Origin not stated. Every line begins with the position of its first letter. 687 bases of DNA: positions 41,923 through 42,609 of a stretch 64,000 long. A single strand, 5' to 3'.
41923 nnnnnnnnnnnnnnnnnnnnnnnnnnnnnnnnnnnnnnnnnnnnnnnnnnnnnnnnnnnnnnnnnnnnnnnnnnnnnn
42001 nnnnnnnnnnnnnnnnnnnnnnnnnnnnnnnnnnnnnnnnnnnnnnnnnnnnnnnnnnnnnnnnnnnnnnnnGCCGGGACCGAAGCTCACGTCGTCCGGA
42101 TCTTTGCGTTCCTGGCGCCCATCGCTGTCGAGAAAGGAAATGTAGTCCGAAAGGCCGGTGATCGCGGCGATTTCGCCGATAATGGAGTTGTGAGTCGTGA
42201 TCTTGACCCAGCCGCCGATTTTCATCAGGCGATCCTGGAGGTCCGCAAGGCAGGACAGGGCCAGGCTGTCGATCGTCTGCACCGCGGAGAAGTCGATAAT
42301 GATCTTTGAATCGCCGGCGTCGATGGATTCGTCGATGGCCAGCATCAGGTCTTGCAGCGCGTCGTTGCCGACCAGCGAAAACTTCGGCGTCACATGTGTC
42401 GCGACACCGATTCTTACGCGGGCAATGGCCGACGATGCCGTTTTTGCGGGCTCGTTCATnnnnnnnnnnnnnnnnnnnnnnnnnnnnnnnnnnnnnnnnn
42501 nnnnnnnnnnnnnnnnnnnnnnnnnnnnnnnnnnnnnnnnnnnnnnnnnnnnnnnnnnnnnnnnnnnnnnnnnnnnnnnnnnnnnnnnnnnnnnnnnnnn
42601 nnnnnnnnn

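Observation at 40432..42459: Secretion ATPase fused to an N-terminal STAS domain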

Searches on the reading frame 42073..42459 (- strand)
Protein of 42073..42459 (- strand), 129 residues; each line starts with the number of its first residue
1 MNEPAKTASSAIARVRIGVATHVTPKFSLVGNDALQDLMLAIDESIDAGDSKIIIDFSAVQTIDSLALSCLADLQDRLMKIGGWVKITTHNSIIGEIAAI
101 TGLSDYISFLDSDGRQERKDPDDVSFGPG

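Call 19: search_solved_structures(query=A2, max_evalue=10, show_alignments=3)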
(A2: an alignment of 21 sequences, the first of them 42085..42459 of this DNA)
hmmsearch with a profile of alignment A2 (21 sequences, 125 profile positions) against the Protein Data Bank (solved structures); distinct sequences matched with E-value up to 10: 20.
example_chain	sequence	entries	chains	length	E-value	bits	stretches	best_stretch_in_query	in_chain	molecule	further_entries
1auz_A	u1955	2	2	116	3.7e-07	33.3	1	33-115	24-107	SPOIIAA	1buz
2ka5_A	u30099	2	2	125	1.2e-06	31.7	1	39-116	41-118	Putative anti-sigma factor antagonist TM_1081 | Putative anti-sigma factor antagonist TM1081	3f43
1th8_B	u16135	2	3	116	3e-06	30.4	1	32-110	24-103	Anti-sigma F factor antagonist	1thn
1tid_B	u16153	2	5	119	1.7e-05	28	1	32-110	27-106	Anti-sigma F factor antagonist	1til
6m36_B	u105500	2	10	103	9e-05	25.6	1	55-109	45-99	Anti-sigma-B factor antagonist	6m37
4hyl_A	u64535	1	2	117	0.00018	24.7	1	51-108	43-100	Stage II sporulation protein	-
1sbo_A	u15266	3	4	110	0.0012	22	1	37-111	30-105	Putative anti-sigma factor antagonist TM1442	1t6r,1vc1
4qtp_A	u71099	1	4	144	0.04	17.1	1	38-89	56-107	Anti-sigma factor antagonist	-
8ih8_A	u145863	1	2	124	0.058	16.6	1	37-78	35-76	Anti-sigma-F factor antagonist RsfB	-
7ch8_K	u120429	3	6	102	0.058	16.6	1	49-107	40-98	STAS domain-containing protein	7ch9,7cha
6xbd_K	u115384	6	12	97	0.32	14.2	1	54-103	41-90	Phospholipid ABC transporter-binding protein MlaB | Lipid asymmetry maintenance protein MlaB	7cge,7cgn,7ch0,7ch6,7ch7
6zy2_B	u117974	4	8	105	0.35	14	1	54-104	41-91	ABC transporter maintaining OM lipid asymmetry, cytoplasmic STAS component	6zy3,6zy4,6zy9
3oir_A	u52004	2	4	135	0.36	14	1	44-92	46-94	SULFATE TRANSPORTER SULFATE TRANSPORTER FAMILY PROTEIN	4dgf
6xgy_B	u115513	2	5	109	0.44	13.7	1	54-103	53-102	ABC transporter maintaining OM lipid asymmetry, cytoplasmic STAS component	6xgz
7o0i_a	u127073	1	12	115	0.49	13.6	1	31-76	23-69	RsbS, negative regulator of sigma-B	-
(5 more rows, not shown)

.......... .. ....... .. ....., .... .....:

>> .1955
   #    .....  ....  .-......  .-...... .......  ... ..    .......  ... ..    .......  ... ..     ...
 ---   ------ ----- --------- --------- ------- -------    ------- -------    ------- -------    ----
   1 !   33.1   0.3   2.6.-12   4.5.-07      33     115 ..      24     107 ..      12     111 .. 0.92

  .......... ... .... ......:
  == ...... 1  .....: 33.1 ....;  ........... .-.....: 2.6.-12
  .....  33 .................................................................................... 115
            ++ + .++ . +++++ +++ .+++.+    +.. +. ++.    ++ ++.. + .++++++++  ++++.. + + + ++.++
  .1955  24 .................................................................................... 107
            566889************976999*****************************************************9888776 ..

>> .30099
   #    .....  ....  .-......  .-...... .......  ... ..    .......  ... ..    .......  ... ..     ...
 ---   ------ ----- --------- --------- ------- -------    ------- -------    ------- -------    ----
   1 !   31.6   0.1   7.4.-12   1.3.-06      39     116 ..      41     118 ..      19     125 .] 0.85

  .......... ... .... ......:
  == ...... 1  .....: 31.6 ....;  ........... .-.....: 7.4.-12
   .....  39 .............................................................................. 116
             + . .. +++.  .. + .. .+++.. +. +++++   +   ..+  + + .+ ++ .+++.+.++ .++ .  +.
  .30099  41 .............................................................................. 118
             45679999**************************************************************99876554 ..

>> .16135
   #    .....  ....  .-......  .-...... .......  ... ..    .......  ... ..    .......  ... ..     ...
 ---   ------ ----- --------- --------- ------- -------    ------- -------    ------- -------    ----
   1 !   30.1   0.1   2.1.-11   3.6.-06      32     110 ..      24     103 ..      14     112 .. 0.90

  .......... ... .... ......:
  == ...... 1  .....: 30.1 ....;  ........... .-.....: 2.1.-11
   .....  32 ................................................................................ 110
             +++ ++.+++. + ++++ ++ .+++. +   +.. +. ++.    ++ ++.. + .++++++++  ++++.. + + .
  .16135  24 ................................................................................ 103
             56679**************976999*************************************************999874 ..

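Call 20: search_protein_representatives(protein=window:42073-42459:-)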
Query: 129 residues. Proteins with E-value up to 0.001 (for the whole library): 161; up to 1e-10: 44; up to 1e-30: 7. The best 150 are listed.
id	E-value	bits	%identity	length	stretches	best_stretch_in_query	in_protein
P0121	2.9e-53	195.3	71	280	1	3-129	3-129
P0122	9.9e-50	183.9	68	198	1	3-129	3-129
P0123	1.1e-38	148.2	66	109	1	1-105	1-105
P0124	2.7e-36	140.6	54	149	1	1-119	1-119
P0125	7.0e-36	139.3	53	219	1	6-129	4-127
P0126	7.3e-34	132.7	47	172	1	2-129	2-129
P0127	1.2e-31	125.6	46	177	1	3-127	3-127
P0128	2.1e-21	92.5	68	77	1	3-70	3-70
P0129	6.0e-20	87.8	39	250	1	10-117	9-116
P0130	8.2e-20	87.4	36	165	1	6-114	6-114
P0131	1.4e-18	83.4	43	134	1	11-113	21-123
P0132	1.1e-17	80.6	41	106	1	9-98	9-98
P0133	1.2e-17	80.4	61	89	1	1-74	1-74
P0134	4.8e-17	78.5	37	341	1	9-112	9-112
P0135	1.4e-16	77.0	35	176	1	7-111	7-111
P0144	3.0e-14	69.4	35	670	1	9-112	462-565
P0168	3.0e-10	56.5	35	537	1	2-111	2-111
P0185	5.8e-08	49.2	32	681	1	6-112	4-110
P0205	2.4e-06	44.0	35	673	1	15-111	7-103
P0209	4.3e-06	43.1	26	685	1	15-123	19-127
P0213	6.1e-06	42.6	28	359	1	9-115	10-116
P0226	2.9e-05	40.5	27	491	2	15-115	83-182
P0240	1.3e-04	38.4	24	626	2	37-110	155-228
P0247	2.5e-04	37.4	26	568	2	15-110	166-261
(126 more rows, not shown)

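Call 24: search_protein_families(library=pfam, proteins=[P0144, P0168, P0185, P0205, P0209, P0226, P0240, P0247, P0213], max_evalue=0.001)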
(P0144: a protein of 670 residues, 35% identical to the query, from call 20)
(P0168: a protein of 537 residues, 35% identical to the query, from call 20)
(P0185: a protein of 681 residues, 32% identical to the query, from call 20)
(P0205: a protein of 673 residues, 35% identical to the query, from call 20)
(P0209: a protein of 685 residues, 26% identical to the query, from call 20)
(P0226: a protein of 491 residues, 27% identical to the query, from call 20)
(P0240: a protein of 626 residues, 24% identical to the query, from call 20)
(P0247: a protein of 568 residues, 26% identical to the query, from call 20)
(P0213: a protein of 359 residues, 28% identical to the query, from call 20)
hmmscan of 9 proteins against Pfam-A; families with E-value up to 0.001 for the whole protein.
P0144 (670 aa): 4 families
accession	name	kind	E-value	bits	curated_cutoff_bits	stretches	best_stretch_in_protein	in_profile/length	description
PF00563.25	EAL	-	2.8e-64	217.1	31.3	1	191-426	3-235/236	EAL domain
PF00990.26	GGDEF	-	1.3e-24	87.3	23.8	1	11-167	1-160/161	Diguanylate cyclase, GGDEF domain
PF01740.26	STAS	-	2.6e-08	34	22.6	1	484-563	21-100/106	STAS domain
PF13466.11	STAS_2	-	9e-07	29.4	29.2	1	481-557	6-80/80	STAS domain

P0168 (537 aa): 6 families
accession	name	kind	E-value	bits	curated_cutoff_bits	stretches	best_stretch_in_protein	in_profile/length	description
PF00437.27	T2SSE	-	2.5e-88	296.6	24.9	1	310-537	3-230/370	Type II/IV secretion system protein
PF05157.20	MshEN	-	8.3e-13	48.6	23.1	1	190-273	4-88/90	MshEN domain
PF01740.26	STAS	-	7.1e-09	35.8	22.6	1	50-109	40-99/106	STAS domain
PF13466.11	STAS_2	-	5.5e-06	26.9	29.2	1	35-103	12-79/80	STAS domain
PF13191.12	AAA_16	-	0.00023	22.2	32.6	0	444-475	19-50/167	AAA ATPase domain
PF25199.1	nSTAND_NTPase5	-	0.00093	19.5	34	0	446-485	38-78/145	Novel STAND NTPase 5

P0185 (681 aa): 4 families
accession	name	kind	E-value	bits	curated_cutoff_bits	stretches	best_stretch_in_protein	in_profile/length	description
PF00437.27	T2SSE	-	1.7e-139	465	24.9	1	295-676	3-370/370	Type II/IV secretion system protein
PF05157.20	MshEN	-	1.5e-09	38.2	23.1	1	202-266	21-86/90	MshEN domain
PF01740.26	STAS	-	4.7e-07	30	22.6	1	34-109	25-101/106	STAS domain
PF13466.11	STAS_2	-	1.7e-05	25.4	29.2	1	31-101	10-79/80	STAS domain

P0205 (673 aa): 4 families
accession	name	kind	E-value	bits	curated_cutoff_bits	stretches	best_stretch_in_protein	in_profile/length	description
PF00437.27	T2SSE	-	1.8e-91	307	24.9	1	288-666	5-370/370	Type II/IV secretion system protein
PF05157.20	MshEN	-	4.8e-13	49.3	23.1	1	174-253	2-82/90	MshEN domain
PF01740.26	STAS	-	5.6e-10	39.4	22.6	1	30-101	27-99/106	STAS domain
PF13466.11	STAS_2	-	1.6e-07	31.8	29.2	1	28-96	13-80/80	STAS domain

P0209 (685 aa): 6 families
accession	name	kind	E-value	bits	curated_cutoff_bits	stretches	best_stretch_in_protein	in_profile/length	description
PF00437.27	T2SSE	-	5e-136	453.6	24.9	1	301-682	3-370/370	Type II/IV secretion system protein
PF05157.20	MshEN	-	3.4e-14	53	23.1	1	185-266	1-83/90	MshEN domain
PF20720.3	nSTAND3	-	0.00022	21.4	27.2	1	425-486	3-62/155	Novel STAND NTPase 3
PF13401.12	AAA_22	-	0.00024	21.8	27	1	439-480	4-45/130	AAA domain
PF25199.1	nSTAND_NTPase5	-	0.00045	20.5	34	1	421-473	21-75/145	Novel STAND NTPase 5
PF13191.12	AAA_16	-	0.00061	20.8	32.6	0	431-480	15-63/167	AAA ATPase domain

P0226 (491 aa): 4 families
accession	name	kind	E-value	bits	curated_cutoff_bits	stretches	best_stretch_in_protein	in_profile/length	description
PF01740.26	STAS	-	3.2e-18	65.9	22.6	2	103-184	24-106/106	STAS domain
PF00498.31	FHA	-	1.4e-17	64.3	20.7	1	255-320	1-67/67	FHA domain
PF13466.11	STAS_2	-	3.4e-16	59.6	29.2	2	93-171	3-79/80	STAS domain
PF16697.10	Yop-YscD_cpl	-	1.6e-13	51.1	33.2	1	238-325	2-89/94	Inner membrane component of T3SS, cytoplasmic domain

P0240 (626 aa): 5 families
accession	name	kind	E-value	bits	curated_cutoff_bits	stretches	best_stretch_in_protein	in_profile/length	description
PF02518.31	HATPase_c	-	9.4e-27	94.1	26.4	1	516-620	3-109/111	Histidine kinase-, DNA gyrase B-, and HSP90-like ATPase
PF01740.26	STAS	-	3.4e-20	72.2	22.6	2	27-106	25-105/106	STAS domain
PF00072.30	Response_reg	-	1.9e-19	70.3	30.2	1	251-361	2-110/111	Response regulator receiver domain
PF13466.11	STAS_2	-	1.4e-11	44.9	29.2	1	25-94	11-79/80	STAS domain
PF00512.31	HisKA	-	7e-11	42.5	26.9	1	409-469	3-62/66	His Kinase A (phospho-acceptor) domain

P0247 (568 aa): 4 families
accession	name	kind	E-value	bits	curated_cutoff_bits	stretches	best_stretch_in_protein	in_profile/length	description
PF00498.31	FHA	-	1.1e-31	109.5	20.7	2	24-88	2-67/67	FHA domain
PF16697.10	Yop-YscD_cpl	-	2.9e-23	82.4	33.2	2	11-94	7-90/94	Inner membrane component of T3SS, cytoplasmic domain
PF01740.26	STAS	-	2.7e-20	72.6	22.6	2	187-263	25-102/106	STAS domain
PF13466.11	STAS_2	-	3.6e-19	69.2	29.2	2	185-254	11-79/80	STAS domain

P0213 (359 aa): 3 families
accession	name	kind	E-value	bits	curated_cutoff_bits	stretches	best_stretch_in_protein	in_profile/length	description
PF05157.20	MshEN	-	3.6e-11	43.3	23.1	1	182-260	1-80/90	MshEN domain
PF00437.27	T2SSE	-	1.6e-08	34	24.9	1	303-348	3-48/370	Type II/IV secretion system protein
PF01740.26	STAS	-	8.5e-06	25.9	22.6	1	38-109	26-98/106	STAS domain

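Call 25: predict_structure(alignment_id=A2)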
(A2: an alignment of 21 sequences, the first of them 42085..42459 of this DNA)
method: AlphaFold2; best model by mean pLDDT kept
length: 125 residues; sequences in the alignment: 21
mean_pLDDT: 82.6   pTM: 0.73
mean pLDDT of the five models: 82.6, 80.8, 79.5, 77.4, 76.9
residues with pLDDT >= 90: 61; 70-90: 40; 50-70: 8; < 50: 16
segments of 3 or more residues with pLDDT < 50: 1-3, 5-8, 118-120, 122-125
pLDDT, mean of each block of 10 residues (from residue 1): 48 87 90 90 92 93 92 94 93 89 88 53 46
secondary structure, 60 per line:
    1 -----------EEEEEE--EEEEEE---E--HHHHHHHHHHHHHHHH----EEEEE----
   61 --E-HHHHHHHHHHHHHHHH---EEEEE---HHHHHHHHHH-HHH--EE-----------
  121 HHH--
elements in order: E12-17 E20-25 H32-47 E52-56 H65-80 E84-88 H92-101
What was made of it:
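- Checked: The AF2 model of aa 1-125 has mean pLDDT 82.6 (87-94 over aa 11-110) and topology b1-b2-a1-b3-a2-b4-a3-b5 (call 25).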

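Call 29: fold_search(model_id=the predicted structure, library=pdb)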
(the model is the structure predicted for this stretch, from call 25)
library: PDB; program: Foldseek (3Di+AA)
matches with E <= 10: 1115; with E <= 0.001: 29
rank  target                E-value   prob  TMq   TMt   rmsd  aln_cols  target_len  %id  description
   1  3f43                  5.0e-06  1.00  0.72  0.76   1.5        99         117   16  Crystal structure of a putative anti-sigma factor antagonist (tm1081) from thermotoga maritima at 1.59 A resolution (released 2008-11-25)
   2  2ka5_MODEL_1_A        1.0e-05  1.00  0.65  0.65   2.4       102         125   20  NMR Structure of the protein TM1081 (released 2008-11-25)
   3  6m36_H                1.9e-05  1.00  0.70  0.85   1.7        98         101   18  The crystal structure of B. subtilis RsbV/RsbW complex in the monoclinic crystal form (released 2020-07-15)
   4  4xs5_C                4.7e-05  1.00  0.66  0.68   2.9       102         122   11  Crystal structure of Sulfate transporter/antisigma-factor antagonist STAS from Dyadobacter fermentans DSM 18053 (released 2015-02-11)
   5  1thn_B                5.0e-05  1.00  0.73  0.79   1.5       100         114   13  Crystal Structures of the ADP and ATP bound forms of the Bacillus Anti-sigma factor SpoIIAB in complex with the Anti-a (released 2004-06-15)
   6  1th8_B                8.0e-05  1.00  0.73  0.79   1.4       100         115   14  Crystal Structures of the ADP and ATP bound forms of the Bacillus Anti-sigma factor SpoIIAB in complex with the Anti-a (released 2004-06-15)
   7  1tid_D                8.5e-05  1.00  0.72  0.76   1.5       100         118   13  Crystal Structures of the ADP and ATP bound forms of the Bacillus Anti-sigma factor SpoIIAB in complex with the Anti-a (released 2004-06-15)
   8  6m36_B                8.5e-05  1.00  0.70  0.86   1.7        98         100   18  The crystal structure of B. subtilis RsbV/RsbW complex in the monoclinic crystal form (released 2020-07-15)
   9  4xs5_A                1.4e-04  1.00  0.72  0.75   1.8       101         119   10  Crystal structure of Sulfate transporter/antisigma-factor antagonist STAS from Dyadobacter fermentans DSM 18053 (released 2015-02-11)
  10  6jhk_B                1.4e-04  1.00  0.66  0.71   2.3        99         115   19  Crystal Structure of Bacillus subtilis RsbS (released 2019-09-11)
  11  6qcm_A                1.4e-04  1.00  0.65  0.69   2.9       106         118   17  Cryo em structure of the Listeria stressosome (released 2019-08-21)
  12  1tid_B                1.6e-04  1.00  0.72  0.76   1.5       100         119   13  Crystal Structures of the ADP and ATP bound forms of the Bacillus Anti-sigma factor SpoIIAB in complex with the Anti-a (released 2004-06-15)
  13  4xs5_D                1.8e-04  1.00  0.65  0.68   2.3       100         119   10  Crystal structure of Sulfate transporter/antisigma-factor antagonist STAS from Dyadobacter fermentans DSM 18053 (released 2015-02-11)
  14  6jhk_A                1.8e-04  1.00  0.66  0.70   2.2       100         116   17  Crystal Structure of Bacillus subtilis RsbS (released 2019-09-11)
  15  1vc1_A                2.3e-04  1.00  0.70  0.78   1.9       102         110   19  Crystal structure of the TM1442 protein from Thermotoga maritima, a homolog of the Bacillus subtilis general stress re (released 2004-09-28)
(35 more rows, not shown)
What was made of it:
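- On STAS domain (Pfam PF01740; SpoIIAA-like fold): Foldseek TM 0.65-0.86 to TM1081, RsbV, SpoIIAA and RsbS (call 29).
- Closest known: SpoIIAA / RsbV / HsbA / HmpV anti-sigma-factor antagonists. Same: These are the best PDB matches (calls 19, 29).
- Closest known: MlaB-MlaF. Same: MlaB structures are among the fold and sequence matches (calls 19, 29).
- Checked: The top ones (3F43, 6M36 RsbV, 1THN SpoIIAA) give TM 0.65-0.86 and rmsd 1.4-2.9 A (call 29).
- STAS domains of SLC26/SulP transporters and YtvA are among the fold matches (call 29). The closest relatives are antagonist-type rather than transporter-type (calls 19, 29).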

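Call 38: search_protein_families(library=ncbifam, proteins=[P0205], max_evalue=0.00001)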
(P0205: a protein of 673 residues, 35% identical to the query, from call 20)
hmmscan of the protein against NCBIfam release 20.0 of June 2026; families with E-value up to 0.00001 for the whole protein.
P0205 (673 aa): 14 families
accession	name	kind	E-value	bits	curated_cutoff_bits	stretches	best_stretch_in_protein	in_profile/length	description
TIGR02533.1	type_II_gspE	equivalog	4.1e-116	388.5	630.25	1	195-667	6-485/486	type II secretion system ATPase GspE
TIGR02538.1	type_IV_pilB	equivalog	1.1e-113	380.9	675.65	1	121-668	2-562/564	type IV-A pilus assembly ATPase PilB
NF007755.0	PRK10436.1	equivalog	1.5e-94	317.3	617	1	209-668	25-459/465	type II secretion system protein GspE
NF053534.1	T4PilAsmATPsTfpB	equivalog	5.1e-91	305.8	850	1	151-669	54-583/584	type IV pilus assembly ATPase TfpB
NF041000.1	ATPase_ComGA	equivalog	3.9e-53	180.2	300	1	297-561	2-266/267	competence type IV pilus ATPase ComGA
TIGR01420.1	pilT_fam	subfamily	7.8e-33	114.1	319.1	1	295-568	2-276/343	PilT/PilU family type 4a pilus ATPase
NF053729.1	c-di-GMP_motif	domain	6.6e-18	64.3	38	1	120-172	1-53/53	cyclic di-GMP-binding domain-containing protein, MshE-related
NF012033.0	PRK15489.1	equivalog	1.1e-14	53.6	537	1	117-277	489-651/703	glycosyl transferase family protein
NF008411.1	PRK11234.1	equivalog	1.4e-11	43.6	1170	1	116-261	479-623/723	cyclic di-3',5'-guanylate-activated glycosyltransferase NfrB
TIGR02525.1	plasmid_TraJ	equivalog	1.3e-09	37.5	368.3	1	392-540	122-272/372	plasmid transfer ATPase TraJ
TIGR00377.1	ant_ant_sig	superfamily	4.4e-09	36.2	53.45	1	29-103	29-104/108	anti-sigma factor antagonist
TIGR02886.1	spore_II_AA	equivalog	4.6e-07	29.8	114.75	1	40-103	37-100/106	anti-sigma F factor antagonist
TIGR02524.1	dot_icm_DotB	equivalog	4.9e-07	29.3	463.3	1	401-538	115-257/358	Dot/Icm type IV secretion system ATPase DotB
NF058587.1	archaellum_moto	equivalog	8.8e-06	24.7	550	0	420-538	272-394/527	archaellum flagellar ATPase motor FlaI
